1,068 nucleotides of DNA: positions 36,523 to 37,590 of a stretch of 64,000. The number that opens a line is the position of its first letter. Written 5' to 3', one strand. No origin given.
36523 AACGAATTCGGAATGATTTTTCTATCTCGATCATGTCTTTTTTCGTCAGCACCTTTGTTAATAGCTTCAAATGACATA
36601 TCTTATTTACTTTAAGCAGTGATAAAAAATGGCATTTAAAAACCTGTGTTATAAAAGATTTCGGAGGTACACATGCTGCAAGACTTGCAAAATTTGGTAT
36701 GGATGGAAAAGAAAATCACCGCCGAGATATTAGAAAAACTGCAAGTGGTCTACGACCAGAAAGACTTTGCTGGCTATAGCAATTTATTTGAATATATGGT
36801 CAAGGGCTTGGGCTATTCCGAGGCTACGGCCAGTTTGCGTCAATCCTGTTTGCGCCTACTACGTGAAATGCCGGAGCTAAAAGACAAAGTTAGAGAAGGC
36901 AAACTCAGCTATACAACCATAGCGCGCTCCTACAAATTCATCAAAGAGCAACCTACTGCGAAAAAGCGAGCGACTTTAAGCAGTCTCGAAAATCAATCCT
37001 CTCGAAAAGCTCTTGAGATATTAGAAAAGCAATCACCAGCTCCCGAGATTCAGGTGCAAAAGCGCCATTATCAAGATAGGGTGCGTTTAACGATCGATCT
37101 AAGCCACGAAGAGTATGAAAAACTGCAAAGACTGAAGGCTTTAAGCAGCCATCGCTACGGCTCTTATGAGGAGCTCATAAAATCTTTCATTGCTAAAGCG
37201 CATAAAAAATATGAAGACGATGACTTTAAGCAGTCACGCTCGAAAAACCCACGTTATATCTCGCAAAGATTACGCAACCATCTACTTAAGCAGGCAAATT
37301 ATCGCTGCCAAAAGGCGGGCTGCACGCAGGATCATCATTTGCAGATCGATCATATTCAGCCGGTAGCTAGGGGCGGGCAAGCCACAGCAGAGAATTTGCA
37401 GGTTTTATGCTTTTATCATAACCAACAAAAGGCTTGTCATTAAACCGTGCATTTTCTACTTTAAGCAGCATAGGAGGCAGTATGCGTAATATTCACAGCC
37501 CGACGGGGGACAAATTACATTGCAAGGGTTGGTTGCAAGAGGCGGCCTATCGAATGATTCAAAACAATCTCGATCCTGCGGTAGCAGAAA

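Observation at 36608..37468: Six copies of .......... in two reading frames and in non-coding DNA, flanking and filling an HNH gene upstream of hutU, with covarying hairpin-forming flanks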

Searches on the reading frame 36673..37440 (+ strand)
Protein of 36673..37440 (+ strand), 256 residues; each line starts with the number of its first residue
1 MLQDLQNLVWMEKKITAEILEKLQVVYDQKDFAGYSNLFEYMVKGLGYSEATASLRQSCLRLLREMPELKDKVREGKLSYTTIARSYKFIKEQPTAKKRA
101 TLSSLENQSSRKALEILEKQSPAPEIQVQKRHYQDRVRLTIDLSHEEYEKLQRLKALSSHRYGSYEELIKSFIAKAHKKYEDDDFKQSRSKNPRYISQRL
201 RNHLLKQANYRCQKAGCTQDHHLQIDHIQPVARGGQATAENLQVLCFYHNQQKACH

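Call 4: search_protein_families(library=pfam, proteins=[window:36673-37440:+], max_evalue=1)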
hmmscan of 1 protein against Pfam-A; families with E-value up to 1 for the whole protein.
window:36673-37440:+ (256 aa): 5 families
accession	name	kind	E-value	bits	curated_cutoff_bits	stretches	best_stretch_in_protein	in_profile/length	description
PF01844.29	HNH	-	2.9e-07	31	21.4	1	217-253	4-44/47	HNH endonuclease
PF14279.12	HNH_5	-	1.2e-05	25.6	27.5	1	212-253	4-43/56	HNH endonuclease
PF02720.22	DUF222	-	0.027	14.2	24.4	1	45-118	46-120/306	Domain of unknown function (DUF222)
PF13395.12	HNH_4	-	0.031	14.7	22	1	221-253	16-48/54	HNH endonuclease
PF09186.17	DUF1949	-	0.11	12.9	23.7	1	125-153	19-47/56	Domain of unknown function (DUF1949)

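Call 7: find_homologous_proteins(query=window:36673-37440:+)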
Query window:36673-37440:+ (256 aa): 81 proteins with E <= 0.001 among 818 candidates.
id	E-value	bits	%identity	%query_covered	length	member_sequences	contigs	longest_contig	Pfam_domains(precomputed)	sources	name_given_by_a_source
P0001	1.0e-163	560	100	100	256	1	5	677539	PF01844.30,PF14279.13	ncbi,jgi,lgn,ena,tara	tara:strand:- start:2522 stop:3292 length:771 start_codon:yes stop_codon:yes gene_type:complete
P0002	2.8e-126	438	80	100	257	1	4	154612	PF01844.30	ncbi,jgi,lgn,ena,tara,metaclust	tara:strand:- start:8586 stop:9359 length:774 start_codon:yes stop_codon:yes gene_type:complete|meta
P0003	3.5e-119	415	73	99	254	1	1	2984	PF01844.30,PF14279.13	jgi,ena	-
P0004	1.6e-89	318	71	83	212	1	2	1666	-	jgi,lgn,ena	-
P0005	1.5e-78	282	55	98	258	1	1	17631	PF01844.30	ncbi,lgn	-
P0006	9.4e-74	266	50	100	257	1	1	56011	PF01844.30,PF14279.13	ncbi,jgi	jgi:5-methylcytosine-specific restriction endonuclease McrA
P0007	2.2e-70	255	53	86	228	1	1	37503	PF01844.30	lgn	-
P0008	1.2e-69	253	50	95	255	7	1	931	PF01844.30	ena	-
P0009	3.1e-68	248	50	98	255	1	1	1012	PF01844.30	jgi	-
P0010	5.0e-68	247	49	98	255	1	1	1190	PF01844.30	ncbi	-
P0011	3.2e-67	245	49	99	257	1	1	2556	PF01844.30,PF14279.13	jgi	jgi:hypothetical protein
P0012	3.9e-66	241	51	95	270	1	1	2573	PF01844.30,PF14279.13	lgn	-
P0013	1.0e-65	240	49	95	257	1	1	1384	PF01844.30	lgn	-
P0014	1.1e-65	240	49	98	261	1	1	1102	-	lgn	-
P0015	1.1e-64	236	49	98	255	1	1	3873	PF01844.30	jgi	jgi:hypothetical protein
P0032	1.3e-23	102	31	99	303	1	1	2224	PF02720.23,PF01844.30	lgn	-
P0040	6.0e-21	93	34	62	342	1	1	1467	PF02720.23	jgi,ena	-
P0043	7.1e-20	90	34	62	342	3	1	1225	PF02720.23,PF01844.30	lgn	-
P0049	5.0e-18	84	30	99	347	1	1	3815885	PF02720.23,PF01844.30,PF14279.13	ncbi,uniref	ncbi:HNH endonuclease [Bdellovibrio sp. HCB290]|uniref:HNH endonuclease n=1 Tax=Bdellovibrio sp. HCB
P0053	2.5e-16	78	29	96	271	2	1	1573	PF02720.23,PF01844.30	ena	-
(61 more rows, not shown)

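Call 8: find_encoding_contigs(protein=P0002, flank=6000, max_places=3)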
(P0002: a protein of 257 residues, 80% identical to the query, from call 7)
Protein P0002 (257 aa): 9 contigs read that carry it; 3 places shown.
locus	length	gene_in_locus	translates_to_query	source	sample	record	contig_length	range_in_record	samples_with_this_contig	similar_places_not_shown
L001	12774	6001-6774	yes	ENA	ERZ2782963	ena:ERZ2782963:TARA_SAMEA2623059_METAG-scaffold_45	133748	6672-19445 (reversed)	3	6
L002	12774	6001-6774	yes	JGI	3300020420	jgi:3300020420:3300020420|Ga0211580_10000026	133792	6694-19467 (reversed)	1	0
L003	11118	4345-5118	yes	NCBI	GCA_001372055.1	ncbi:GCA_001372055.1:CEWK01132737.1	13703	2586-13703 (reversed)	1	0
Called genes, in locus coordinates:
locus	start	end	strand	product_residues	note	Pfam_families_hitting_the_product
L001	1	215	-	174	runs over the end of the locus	PF01782:RimM, PF24986:PRC_RimM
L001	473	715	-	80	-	PF13083:KH_KhpA-B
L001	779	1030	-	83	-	PF00886:Ribosomal_S16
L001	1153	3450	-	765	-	PF02743:dCache_1 (faint), PF00672:HAMP, PF00211:Guanylate_cyc, PF02213:GYF (faint), PF14237:GYF_2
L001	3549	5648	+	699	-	PF04773:FecR (weak), PF24421:Ig_J (faint)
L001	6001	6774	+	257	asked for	PF01844:HNH (weak)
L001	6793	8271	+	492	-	-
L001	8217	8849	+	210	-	-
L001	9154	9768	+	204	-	PF00163:Ribosomal_S4, PF22421:SYY_C-terminal (weak), PF01479:S4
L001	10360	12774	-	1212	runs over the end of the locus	PF03160:Calx-beta (weak)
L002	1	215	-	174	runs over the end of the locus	PF01782:RimM, PF24986:PRC_RimM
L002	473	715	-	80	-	PF13083:KH_KhpA-B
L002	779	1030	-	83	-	PF00886:Ribosomal_S16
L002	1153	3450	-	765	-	PF02743:dCache_1 (faint), PF00672:HAMP, PF00211:Guanylate_cyc, PF02213:GYF (faint), PF14237:GYF_2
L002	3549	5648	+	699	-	PF04773:FecR (weak), PF24421:Ig_J (faint)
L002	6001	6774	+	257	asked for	PF01844:HNH (weak)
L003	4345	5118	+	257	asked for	PF01844:HNH (weak)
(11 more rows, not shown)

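Call 9: find_encoding_contigs(protein=P0006, flank=6000, max_places=2)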
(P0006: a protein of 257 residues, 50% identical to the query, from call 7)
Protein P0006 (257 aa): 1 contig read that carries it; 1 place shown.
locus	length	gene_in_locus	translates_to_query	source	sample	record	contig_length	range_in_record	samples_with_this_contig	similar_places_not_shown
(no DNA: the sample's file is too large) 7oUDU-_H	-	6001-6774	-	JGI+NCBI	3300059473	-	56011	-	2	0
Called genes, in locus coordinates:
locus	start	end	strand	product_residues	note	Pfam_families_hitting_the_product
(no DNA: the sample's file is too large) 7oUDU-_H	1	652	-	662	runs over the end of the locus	PF01590:GAF, PF00989:PAS (faint), PF08447:PAS_3, PF13426:PAS_9 (weak), PF08447:PAS_3 (weak), PF00512:HisKA, PF02518:HATPase_c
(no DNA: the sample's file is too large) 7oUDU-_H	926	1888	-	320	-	PF02541:Ppx-GppA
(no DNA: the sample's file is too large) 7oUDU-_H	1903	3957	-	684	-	PF13089:PP_kinase_N, PF02503:PP_kinase, PF17941:PP_kinase_C_1, PF13091:PLDc_2 (faint), PF13090:PP_kinase_C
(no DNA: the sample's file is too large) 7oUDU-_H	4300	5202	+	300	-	-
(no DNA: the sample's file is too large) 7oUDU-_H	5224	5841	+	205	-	-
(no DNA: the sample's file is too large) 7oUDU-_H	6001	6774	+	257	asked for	PF01844:HNH, PF14279:HNH_5 (weak)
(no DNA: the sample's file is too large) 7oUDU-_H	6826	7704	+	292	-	PF02899:Phage_int_SAM_1, PF00589:Phage_integrase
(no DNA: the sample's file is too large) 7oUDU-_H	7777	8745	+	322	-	-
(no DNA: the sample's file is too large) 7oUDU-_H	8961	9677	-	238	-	PF01726:LexA_DNA_bind, PF00717:Peptidase_S24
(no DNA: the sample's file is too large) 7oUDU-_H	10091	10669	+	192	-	PF09976:TPR_21 (weak), PF13174:TPR_6 (faint), PF13428:TPR_14 (faint), PF14559:TPR_19 (faint), PF13525:YfiO (weak)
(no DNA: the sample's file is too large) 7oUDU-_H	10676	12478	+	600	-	-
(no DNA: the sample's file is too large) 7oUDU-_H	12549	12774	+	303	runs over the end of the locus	PF02481:DNA_processg_A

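Call 10: find_encoding_contigs(protein=P0005, flank=6000, max_places=2)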
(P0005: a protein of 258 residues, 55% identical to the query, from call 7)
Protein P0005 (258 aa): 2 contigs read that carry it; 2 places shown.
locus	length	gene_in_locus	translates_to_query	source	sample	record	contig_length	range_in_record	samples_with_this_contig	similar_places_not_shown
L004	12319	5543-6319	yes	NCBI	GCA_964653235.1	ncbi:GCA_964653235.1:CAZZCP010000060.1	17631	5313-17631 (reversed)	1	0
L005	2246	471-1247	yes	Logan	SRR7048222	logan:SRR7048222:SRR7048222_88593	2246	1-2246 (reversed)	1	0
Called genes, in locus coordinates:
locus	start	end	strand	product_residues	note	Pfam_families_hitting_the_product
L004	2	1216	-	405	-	?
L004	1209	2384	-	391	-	PF19295:SufBD_N (faint), PF01458:SUFBD_core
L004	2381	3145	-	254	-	PF02463:SMC_N (faint), PF00005:ABC_tran, PF13304:AAA_21 (faint)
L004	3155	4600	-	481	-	PF19295:SufBD_N, PF01458:SUFBD_core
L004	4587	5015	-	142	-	PF02082:Rrf2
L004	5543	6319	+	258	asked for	PF01844:HNH (weak)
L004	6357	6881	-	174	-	-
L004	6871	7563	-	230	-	PF05742:TANGO2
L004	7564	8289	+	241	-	-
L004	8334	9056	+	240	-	PF01618:MotA_ExbB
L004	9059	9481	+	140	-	PF02472:ExbD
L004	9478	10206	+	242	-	PF13103:TonB_2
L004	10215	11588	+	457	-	PF26549:Tricorn_N (weak), PF07676:PD40, PF26549:Tricorn_N, PF26550:Tricorn_2nd, PF26549:Tricorn_N, PF07676:PD40, PF07676:PD40, PF26549:Tricorn_N, +6 more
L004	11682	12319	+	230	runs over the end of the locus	PF00160:Pro_isomerase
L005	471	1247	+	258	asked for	PF01844:HNH (weak)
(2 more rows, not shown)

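Call 16: find_related_loci(query=A1, collection=genome_contigs, flank=4000)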
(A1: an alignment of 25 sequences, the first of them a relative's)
Query A1 (256 aa) in genome_contigs; peptide patterns used: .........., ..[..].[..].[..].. (x = any residue, [..] = any of these).
253 stretches matched a pattern; 177 encode a relative of the query (tblastn E <= 1e-3); the best 80 are kept; 79 distinct loci.
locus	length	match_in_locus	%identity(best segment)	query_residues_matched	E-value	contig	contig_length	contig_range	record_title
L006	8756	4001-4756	55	5-254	6e-88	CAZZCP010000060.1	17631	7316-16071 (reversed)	MAG TPA_asm: uncultured Pseudobdellovibrionaceae bacterium isolate SRP141376_co3_413 genome assembly, contig: NODE_8727_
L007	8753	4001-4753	48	3-254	1e-74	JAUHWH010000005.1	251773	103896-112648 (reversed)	MAG: Bdellovibrionia bacterium isolate 2_bin.16 NODE_85_length_251773_cov_1.902256, whole genome shotgun sequence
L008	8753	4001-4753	48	3-254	5e-74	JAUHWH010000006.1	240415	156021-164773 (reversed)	MAG: Bdellovibrionia bacterium isolate 2_bin.16 NODE_93_length_240415_cov_1.834594, whole genome shotgun sequence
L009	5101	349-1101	49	3-254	2e-73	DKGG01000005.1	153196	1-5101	MAG TPA_asm: Bdellovibrionaceae bacterium UBA6776 UBA6776_contig_5012, whole genome shotgun sequence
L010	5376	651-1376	50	12-254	8e-73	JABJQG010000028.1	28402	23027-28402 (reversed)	MAG: Bdellovibrionaceae bacterium isolate SI075_bin85 k141_2479381, whole genome shotgun sequence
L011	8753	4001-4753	46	3-254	7e-73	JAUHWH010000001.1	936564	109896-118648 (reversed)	MAG: Bdellovibrionia bacterium isolate 2_bin.16 NODE_6_length_936564_cov_1.893540, whole genome shotgun sequence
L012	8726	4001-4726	49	12-254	3e-72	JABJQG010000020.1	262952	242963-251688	MAG: Bdellovibrionaceae bacterium isolate SI075_bin85 k141_2753351, whole genome shotgun sequence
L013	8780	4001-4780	47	3-254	7e-72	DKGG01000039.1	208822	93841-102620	MAG TPA_asm: Bdellovibrionaceae bacterium UBA6776 UBA6776_contig_507, whole genome shotgun sequence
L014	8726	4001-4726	49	12-254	3e-71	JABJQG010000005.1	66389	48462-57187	MAG: Bdellovibrionaceae bacterium isolate SI075_bin85 k141_2383094, whole genome shotgun sequence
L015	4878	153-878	47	12-254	7e-71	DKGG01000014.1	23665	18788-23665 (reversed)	MAG TPA_asm: Bdellovibrionaceae bacterium UBA6776 UBA6776_contig_14333, whole genome shotgun sequence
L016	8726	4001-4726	49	12-254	5e-71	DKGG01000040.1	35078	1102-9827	MAG TPA_asm: Bdellovibrionaceae bacterium UBA6776 UBA6776_contig_31964, whole genome shotgun sequence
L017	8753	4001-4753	47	3-254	7e-74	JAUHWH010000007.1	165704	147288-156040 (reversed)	MAG: Bdellovibrionia bacterium isolate 2_bin.16 NODE_152_length_165704_cov_1.807667, whole genome shotgun sequence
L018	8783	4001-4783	45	4-254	3e-70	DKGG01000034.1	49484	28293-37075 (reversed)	MAG TPA_asm: Bdellovibrionaceae bacterium UBA6776 UBA6776_contig_55290, whole genome shotgun sequence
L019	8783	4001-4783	47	4-254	6e-70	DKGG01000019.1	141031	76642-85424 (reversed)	MAG TPA_asm: Bdellovibrionaceae bacterium UBA6776 UBA6776_contig_5903, whole genome shotgun sequence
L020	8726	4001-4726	49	12-254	1e-69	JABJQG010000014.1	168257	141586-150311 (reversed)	MAG: Bdellovibrionaceae bacterium isolate SI075_bin85 k141_1669474, whole genome shotgun sequence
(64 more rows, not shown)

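Call 18: find_related_loci(query=P0001, collection=metagenome_contigs, flank=3000)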
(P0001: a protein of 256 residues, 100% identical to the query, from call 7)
Query P0001 (256 aa) in metagenome_contigs; peptide patterns used: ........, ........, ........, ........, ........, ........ (x = any residue, [..] = any of these).
151 stretches matched a pattern; 1 encode a relative of the query (tblastn E <= 1e-3); 1 distinct loci.
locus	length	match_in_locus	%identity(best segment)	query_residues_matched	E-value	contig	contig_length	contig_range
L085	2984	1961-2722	73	1-254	4e-137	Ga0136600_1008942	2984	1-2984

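Call 19: find_encoding_contigs(protein=P0003, flank=3000, max_places=2)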
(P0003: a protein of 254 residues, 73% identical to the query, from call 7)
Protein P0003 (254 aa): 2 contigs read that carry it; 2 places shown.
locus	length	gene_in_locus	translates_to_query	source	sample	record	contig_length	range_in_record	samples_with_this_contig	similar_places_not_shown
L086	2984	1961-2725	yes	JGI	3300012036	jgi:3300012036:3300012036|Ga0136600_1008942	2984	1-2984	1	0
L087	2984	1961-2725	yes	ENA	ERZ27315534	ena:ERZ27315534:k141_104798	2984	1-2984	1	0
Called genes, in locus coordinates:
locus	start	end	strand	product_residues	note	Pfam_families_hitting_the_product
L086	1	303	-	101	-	?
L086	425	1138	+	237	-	PF05430:Methyltransf_30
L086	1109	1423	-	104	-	-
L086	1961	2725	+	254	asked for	PF01844:HNH (weak), PF14279:HNH_5 (weak)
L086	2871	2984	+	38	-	?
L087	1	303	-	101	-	?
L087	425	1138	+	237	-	PF05430:Methyltransf_30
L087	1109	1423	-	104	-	-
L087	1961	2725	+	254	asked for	PF01844:HNH (weak), PF14279:HNH_5 (weak)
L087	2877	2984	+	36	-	?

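Call 20: find_encoding_contigs(protein=P0004, flank=3000, max_places=2)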
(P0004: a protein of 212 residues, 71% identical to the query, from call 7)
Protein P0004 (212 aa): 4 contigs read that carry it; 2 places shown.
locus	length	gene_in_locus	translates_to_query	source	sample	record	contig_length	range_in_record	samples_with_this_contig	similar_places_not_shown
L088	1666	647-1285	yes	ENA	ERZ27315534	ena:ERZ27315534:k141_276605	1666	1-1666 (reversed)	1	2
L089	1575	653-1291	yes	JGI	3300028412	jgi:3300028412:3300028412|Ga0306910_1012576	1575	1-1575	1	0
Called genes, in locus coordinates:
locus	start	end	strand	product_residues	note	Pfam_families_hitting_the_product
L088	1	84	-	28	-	?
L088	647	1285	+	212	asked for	-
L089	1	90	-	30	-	?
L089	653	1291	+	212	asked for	-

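Call 38: search_solved_structures(query=A1, max_evalue=1)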
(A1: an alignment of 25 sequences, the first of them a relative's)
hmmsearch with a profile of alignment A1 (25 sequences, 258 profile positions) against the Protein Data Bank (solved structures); distinct sequences matched with E-value up to 1: 9.
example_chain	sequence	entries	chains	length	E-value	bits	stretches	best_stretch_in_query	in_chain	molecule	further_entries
5mkw_A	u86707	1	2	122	3.2e-05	26.8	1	223-252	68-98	DNA annealing helicase and endonuclease ZRANB3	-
5zmm_A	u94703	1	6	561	0.051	16.3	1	194-254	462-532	Uncharacterized protein McrA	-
9k2z_A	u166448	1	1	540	0.14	14.8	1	200-252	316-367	HfmIscB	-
8d2k_A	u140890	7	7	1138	0.21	14.3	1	215-257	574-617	CRISPR-associated endonuclease, Csn1 family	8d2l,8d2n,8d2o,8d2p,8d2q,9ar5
1vpv_A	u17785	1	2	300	0.36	13.5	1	19-53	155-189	UPF0230 protein TM1468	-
1mgp_A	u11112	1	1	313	0.4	13.3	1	19-53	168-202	Hypothetical protein TM841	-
6ghc_A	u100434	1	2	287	0.52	12.9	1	204-252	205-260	5-methylcytosine-specific restriction enzyme A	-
4h9d_A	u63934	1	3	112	0.64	12.7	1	226-257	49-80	HNH endonuclease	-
8i25_A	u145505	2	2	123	0.8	12.3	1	123-174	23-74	Programmed cell death 5 protein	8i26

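Call 39: search_protein_families(library=ncbifam, proteins=[window:36673-37440:+], max_evalue=1)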
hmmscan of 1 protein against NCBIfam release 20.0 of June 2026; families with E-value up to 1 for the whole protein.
window:36673-37440:+ (256 aa): 2 families
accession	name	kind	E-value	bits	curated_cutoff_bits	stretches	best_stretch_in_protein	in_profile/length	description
NF040563.1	guided_IscB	equivalog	6.4e-09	35.4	175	1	198-254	181-236/314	RNA-guided endonuclease IscB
NF049971.1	CRISPR_Cas9d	exception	0.0039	15.8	375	1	200-254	536-594/986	type II CRISPR RNA-guided endonuclease Cas9d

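Call 41: search_dna_similar(query=window:36673-37440:+, collection=phages, mode=protein, max_evalue=0.001, max_rows=15)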
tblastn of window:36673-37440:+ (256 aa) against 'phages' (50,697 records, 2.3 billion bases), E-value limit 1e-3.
Records with a match: 13; places in all: 13; records where one place covers at least 80% of the query: 0.
Best place of each record, by identity: <60% 13.
By first word of the organism name: Bacteriophage 3; Pseudomonas 3; Mycobacterium 2; Synechococcus 1; Blautia 1; Nitrosopumilaceae 1; Lachnospiraceae 1; Oenococcus 1.
By host as written in the record: - 5; Synechococcus sp. WH 7803 1; Blautia sp. 1; Mycobacterium smegmatis mc2 155 1; Lachnospiraceae 1; Oenococcus oeni 1; Mycobacterium abscessus GD13 1; Pseudomonas sp. 1; and 1 more.
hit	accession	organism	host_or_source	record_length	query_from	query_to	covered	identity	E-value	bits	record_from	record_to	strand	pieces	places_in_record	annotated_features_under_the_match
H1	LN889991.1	Bacteriophage 15G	-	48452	167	254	34%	32.6%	1e-5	52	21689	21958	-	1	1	record has no annotation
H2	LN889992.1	Pseudomonas phage 15b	-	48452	167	254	34%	32.6%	1e-5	52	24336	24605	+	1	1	record has no annotation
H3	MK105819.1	Synechococcus phage S-H1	Synechococcus sp. WH 7803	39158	196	256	24%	44.4%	3e-5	50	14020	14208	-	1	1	hypothetical protein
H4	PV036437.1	Blautia phage NatCom_27009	Blautia sp.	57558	194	253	23%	43.5%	4e-5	50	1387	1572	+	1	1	HNH endonuclease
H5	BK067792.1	Nitrosopumilaceae spindle-shaped virus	seawater environment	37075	194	253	23%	42.6%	2e-5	51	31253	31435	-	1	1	ORF66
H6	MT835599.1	Bacteriophage sp.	human fecal samples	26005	206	254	19%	51.0%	1e-6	55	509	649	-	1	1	record has no annotation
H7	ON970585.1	Mycobacterium phage Sabbb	Mycobacterium smegmatis mc2 155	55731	194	256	25%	39.4%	4e-4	47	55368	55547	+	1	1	107: HNH endonuclease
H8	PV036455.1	Lachnospiraceae phage IMGVR 15430980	Lachnospiraceae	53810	184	246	25%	37.1%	2e-5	51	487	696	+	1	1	hypothetical protein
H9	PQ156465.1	Oenococcus phage Krappator27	Oenococcus oeni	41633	196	254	23%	38.3%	8e-5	49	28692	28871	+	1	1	hypothetical protein | transcriptional repressor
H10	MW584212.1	Mycobacterium phage prophiGD13-2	Mycobacterium abscessus GD13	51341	196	254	23%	38.1%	8e-5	49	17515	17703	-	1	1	29: HNH endonuclease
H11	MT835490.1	Bacteriophage sp.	human fecal samples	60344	196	254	23%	36.5%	6e-5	50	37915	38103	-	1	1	record has no annotation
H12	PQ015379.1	Pseudomonas phage HRDY3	Pseudomonas sp.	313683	200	246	18%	44.7%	3e-5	50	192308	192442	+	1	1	endonuclease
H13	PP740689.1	Pseudomonas phage vB_Pae_SG_WM_Sew_P27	Pseudomonas aeruginosa PA14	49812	196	254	23%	35.6%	2e-4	49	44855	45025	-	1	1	replication initiation protein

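Call 45: predict_structure(alignment_id=A1)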
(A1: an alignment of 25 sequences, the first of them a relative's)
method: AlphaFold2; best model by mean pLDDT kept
length: 256 residues; sequences in the alignment: 25
mean_pLDDT: 91.3   pTM: 0.54
mean pLDDT of the five models: 91.3, 90.0, 88.3, 86.8, 83.9
residues with pLDDT >= 90: 192; 70-90: 61; 50-70: 3; < 50: 0
segments of 3 or more residues with pLDDT < 50: none
pLDDT, mean of each block of 10 residues (from residue 1): 94 94 94 94 96 94 93 93 92 93 92 87 75 88 89 93 93 89 82 90 93 94 93 92 95 85
secondary structure, 60 per line:
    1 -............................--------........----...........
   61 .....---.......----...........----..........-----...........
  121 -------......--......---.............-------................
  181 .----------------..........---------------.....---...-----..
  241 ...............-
elements in order: H2-29 H38-45 H50-65 H69-75 H80-90 H95-104 H110-120 E128-133 E136-141 H145-157 H165-181 H198-207 E223-227 E242-246 H247-255
